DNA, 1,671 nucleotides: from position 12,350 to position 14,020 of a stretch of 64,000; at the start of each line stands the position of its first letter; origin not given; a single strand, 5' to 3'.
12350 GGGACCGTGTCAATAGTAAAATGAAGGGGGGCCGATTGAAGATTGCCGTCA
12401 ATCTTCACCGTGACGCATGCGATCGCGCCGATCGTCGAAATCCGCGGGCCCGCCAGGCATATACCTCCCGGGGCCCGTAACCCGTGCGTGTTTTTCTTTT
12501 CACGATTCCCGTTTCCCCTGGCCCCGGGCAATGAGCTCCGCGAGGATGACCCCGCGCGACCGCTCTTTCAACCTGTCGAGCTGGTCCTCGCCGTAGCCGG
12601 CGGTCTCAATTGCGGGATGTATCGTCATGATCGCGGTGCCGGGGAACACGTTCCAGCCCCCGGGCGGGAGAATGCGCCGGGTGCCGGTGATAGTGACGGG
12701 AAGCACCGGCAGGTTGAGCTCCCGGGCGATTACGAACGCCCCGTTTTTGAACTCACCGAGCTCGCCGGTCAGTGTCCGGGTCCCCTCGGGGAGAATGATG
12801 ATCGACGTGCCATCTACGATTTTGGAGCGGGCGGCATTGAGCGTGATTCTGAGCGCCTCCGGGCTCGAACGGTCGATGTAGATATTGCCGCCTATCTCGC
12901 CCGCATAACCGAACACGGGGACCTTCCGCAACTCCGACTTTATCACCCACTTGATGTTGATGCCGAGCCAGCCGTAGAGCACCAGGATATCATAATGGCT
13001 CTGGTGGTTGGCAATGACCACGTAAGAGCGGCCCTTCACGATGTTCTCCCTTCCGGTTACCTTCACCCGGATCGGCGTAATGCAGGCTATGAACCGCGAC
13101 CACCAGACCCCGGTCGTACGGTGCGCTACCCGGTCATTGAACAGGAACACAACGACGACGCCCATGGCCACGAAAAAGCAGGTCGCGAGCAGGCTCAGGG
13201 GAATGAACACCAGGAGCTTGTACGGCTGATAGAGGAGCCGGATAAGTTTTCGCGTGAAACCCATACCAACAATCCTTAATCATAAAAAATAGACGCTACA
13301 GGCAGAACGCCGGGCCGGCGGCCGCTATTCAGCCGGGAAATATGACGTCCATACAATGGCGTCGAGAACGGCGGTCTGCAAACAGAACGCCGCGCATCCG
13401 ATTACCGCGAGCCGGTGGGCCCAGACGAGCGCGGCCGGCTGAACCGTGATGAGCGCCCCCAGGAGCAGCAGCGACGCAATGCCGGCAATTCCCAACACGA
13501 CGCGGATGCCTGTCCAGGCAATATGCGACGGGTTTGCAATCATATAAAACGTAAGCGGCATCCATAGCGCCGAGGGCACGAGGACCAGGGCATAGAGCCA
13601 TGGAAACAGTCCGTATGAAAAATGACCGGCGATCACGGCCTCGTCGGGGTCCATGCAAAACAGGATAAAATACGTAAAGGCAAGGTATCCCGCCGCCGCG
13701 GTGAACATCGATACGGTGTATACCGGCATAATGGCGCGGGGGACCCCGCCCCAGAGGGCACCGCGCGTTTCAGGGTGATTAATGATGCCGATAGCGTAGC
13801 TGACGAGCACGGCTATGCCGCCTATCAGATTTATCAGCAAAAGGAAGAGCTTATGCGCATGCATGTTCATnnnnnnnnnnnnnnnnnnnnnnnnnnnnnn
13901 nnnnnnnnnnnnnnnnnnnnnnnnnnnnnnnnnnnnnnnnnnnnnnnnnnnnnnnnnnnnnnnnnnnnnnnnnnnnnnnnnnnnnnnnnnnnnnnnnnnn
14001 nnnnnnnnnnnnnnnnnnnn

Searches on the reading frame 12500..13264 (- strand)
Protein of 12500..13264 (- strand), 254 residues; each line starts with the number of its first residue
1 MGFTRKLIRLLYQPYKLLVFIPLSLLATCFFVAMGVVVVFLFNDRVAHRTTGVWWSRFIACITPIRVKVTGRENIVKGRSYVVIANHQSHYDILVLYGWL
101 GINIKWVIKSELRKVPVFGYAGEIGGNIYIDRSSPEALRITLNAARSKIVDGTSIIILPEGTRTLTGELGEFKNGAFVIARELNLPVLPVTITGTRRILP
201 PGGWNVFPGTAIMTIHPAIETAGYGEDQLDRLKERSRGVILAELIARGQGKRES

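Call 6: search_protein_families(library=ncbifam, proteins=[window:12500-13264:-])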
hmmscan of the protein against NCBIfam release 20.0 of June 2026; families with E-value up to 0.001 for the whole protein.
window:12500-13264:- (254 aa): 9 families
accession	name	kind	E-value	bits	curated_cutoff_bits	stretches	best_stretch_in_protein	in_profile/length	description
TIGR00530.1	AGP_acyltrn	subfamily_domain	5.9e-31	106.9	102.95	1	65-192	2-129/130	1-acylglycerol-3-phosphate O-acyltransferase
NF052553.1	LyOrLpactfOlsABRUA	equivalog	3e-18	65.9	300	1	19-180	7-164/263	lyso-ornithine lipid O-acyltransferase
NF011593.0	PRK15018.1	equivalog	1.8e-15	57.4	501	1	17-240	7-225/245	1-acylglycerol-3-phosphate O-acyltransferase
NF006386.0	PRK08633.1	equivalog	1.4e-14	52.9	1221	1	60-194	422-553/1147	acyl-[ACP]--phospholipid O-acyltransferase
NF005291.0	PRK06814.1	equivalog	1.2e-11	43.3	1349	1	63-197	437-568/1140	acyl-[ACP]--phospholipid O-acyltransferase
NF058536.1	LPAAT_acyl_YihG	equivalog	1.7e-11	43.9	260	1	17-121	18-127/290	1-acylglycerol-3-phosphate O-acyltransferase, YihG family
NF010621.0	PRK14014.1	domain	7.9e-11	41.6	186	1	16-138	22-149/301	acetyltransferase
NF052552.1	LyOrLpactfOlsARHOCB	equivalog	3e-09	36.3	300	1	54-177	64-181/271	lyso-ornithine lipid O-acyltransferase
NF005959.0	PRK08043.1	equivalog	1.3e-07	30.3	886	1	65-195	14-140/719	bifunctional acyl-ACP--phospholipid O-acyltransferase/long-chain-fatty-acid--ACP ligase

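Call 24: find_encoding_contigs(protein=window:12500-13264:-, flank=10000, max_places=10)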
Protein window:12500-13264:- (254 aa): 2 contigs read that carry it; 2 places shown.
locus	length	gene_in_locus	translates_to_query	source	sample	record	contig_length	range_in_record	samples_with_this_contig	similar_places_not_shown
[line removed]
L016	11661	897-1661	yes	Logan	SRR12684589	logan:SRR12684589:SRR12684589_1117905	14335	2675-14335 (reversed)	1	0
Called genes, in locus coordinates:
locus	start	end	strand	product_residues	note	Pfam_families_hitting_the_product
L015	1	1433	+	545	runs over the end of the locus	PF09481:CRISPR_Cse1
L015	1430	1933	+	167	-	PF09485:CRISPR_Cse2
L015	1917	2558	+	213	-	PF08798:CRISPR_assoc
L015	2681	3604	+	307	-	PF09344:Cas_CT1975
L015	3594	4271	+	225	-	PF09704:Cas_Cas5d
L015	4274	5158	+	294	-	PF01867:Cas_Cas1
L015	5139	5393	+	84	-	PF09707:Cas_Cas2CT1978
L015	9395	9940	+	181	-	-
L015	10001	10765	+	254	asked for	PF01553:Acyltransferase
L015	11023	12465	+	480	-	PF04909:Amidohydro_2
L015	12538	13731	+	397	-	PF01551:Peptidase_M23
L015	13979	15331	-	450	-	PF07228:SpoIIE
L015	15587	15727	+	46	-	-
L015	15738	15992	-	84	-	PF05016:ParE_toxin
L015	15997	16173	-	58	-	PF18506:RelB-like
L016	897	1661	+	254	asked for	PF01553:Acyltransferase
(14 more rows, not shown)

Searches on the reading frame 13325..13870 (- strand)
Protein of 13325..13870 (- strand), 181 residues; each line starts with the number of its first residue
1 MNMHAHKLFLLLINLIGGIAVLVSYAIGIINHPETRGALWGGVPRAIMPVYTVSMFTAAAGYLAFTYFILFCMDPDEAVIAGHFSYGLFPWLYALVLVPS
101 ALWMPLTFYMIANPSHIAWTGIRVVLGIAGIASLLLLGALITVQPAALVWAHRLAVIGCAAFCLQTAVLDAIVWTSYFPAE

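Call 6: search_protein_families(library=ncbifam, proteins=[window:13325-13870:-])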
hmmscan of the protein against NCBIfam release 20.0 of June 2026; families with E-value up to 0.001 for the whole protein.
window:13325-13870:- (181 aa): 0 families

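Call 23: find_encoding_contigs(protein=window:13325-13870:-, flank=10000, max_places=10)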
Protein window:13325-13870:- (181 aa): 1 contig read that carries it; 1 place shown.
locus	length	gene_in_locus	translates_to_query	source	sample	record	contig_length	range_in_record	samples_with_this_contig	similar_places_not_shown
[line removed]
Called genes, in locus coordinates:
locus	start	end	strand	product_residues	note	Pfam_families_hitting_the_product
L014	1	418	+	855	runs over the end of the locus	PF18019:Cas3_HD, PF00270:DEAD (faint), PF00271:Helicase_C, PF22590:Cas3-like_C_2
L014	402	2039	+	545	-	PF09481:CRISPR_Cse1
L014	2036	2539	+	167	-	PF09485:CRISPR_Cse2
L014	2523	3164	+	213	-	PF08798:CRISPR_assoc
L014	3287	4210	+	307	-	PF09344:Cas_CT1975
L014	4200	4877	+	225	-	PF09704:Cas_Cas5d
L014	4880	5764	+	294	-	PF01867:Cas_Cas1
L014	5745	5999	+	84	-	PF09707:Cas_Cas2CT1978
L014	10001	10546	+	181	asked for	-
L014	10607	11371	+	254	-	PF01553:Acyltransferase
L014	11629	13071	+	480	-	PF04909:Amidohydro_2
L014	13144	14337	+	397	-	PF01551:Peptidase_M23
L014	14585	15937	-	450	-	PF07228:SpoIIE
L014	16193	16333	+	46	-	-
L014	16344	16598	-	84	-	PF05016:ParE_toxin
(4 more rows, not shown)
